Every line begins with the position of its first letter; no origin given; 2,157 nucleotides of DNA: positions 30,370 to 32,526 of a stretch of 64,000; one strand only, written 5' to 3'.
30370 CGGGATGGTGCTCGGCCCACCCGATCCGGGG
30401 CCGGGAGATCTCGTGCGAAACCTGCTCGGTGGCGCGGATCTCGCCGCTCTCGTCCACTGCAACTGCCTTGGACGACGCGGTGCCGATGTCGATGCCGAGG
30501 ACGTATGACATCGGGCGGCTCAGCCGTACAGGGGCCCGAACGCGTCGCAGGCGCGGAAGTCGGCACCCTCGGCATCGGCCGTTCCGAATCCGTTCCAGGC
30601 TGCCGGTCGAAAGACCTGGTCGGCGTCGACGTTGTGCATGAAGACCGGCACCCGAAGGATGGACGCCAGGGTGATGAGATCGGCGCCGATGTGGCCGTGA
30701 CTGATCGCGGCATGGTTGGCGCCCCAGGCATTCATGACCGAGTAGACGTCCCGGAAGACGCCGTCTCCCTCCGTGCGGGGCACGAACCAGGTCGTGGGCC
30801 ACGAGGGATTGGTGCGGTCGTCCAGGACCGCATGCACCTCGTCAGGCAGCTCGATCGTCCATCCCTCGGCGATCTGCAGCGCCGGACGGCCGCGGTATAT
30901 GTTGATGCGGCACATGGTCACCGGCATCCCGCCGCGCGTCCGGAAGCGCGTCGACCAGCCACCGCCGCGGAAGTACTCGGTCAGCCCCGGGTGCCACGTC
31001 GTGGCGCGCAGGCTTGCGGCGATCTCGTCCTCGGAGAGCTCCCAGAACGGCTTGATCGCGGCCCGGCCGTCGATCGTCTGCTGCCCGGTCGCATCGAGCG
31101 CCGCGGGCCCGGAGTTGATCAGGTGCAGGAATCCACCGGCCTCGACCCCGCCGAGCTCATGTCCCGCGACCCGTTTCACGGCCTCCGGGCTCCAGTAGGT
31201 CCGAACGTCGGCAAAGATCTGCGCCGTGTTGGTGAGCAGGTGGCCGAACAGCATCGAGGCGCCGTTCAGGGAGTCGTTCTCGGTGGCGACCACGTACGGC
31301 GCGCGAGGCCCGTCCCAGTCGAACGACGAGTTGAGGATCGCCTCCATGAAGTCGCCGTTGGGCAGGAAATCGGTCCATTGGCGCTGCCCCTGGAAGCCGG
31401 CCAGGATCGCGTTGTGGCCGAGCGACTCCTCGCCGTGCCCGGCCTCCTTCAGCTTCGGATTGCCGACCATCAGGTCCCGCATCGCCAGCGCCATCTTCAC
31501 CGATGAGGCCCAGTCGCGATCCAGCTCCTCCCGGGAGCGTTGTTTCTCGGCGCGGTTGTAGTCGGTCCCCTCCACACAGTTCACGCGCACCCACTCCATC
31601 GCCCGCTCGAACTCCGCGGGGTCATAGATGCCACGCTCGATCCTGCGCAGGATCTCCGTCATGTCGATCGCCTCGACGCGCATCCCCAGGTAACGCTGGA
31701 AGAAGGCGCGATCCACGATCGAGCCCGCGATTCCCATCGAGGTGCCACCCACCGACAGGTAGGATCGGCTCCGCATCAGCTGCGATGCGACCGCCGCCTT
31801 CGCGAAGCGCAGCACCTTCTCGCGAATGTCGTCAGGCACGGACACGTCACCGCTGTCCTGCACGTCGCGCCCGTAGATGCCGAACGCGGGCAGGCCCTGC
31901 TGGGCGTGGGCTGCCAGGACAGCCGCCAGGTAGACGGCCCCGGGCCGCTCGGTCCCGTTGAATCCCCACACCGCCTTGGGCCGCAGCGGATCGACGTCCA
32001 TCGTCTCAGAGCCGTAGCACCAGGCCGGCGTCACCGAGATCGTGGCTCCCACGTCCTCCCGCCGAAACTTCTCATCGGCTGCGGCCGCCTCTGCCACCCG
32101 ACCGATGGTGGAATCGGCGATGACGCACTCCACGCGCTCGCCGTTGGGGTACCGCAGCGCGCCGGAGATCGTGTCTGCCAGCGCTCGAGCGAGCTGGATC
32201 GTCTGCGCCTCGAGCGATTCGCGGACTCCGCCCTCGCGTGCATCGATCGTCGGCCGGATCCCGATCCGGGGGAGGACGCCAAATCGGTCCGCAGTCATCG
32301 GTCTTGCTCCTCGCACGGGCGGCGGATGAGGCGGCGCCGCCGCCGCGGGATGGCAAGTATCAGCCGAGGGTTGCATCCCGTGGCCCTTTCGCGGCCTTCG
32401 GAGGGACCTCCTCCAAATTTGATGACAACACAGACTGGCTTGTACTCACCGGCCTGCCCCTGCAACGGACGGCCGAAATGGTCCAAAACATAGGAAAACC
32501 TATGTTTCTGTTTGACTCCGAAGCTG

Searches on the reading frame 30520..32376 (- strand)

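Call 20: search_protein_families(library=ncbifam, proteins=[window:30520-32376:-], max_evalue=0.00001)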
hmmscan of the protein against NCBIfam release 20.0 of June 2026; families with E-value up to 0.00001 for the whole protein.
window:30520-32376:- (618 aa): 2 families
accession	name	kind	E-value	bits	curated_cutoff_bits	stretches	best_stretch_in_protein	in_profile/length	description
NF008220.0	PRK10991.1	equivalog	9.2e-303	1005.2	775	1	35-617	6-589/591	L-fucose isomerase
TIGR01089.1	fucI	equivalog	2.8e-291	967.1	850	1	35-617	3-586/587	L-fucose isomerase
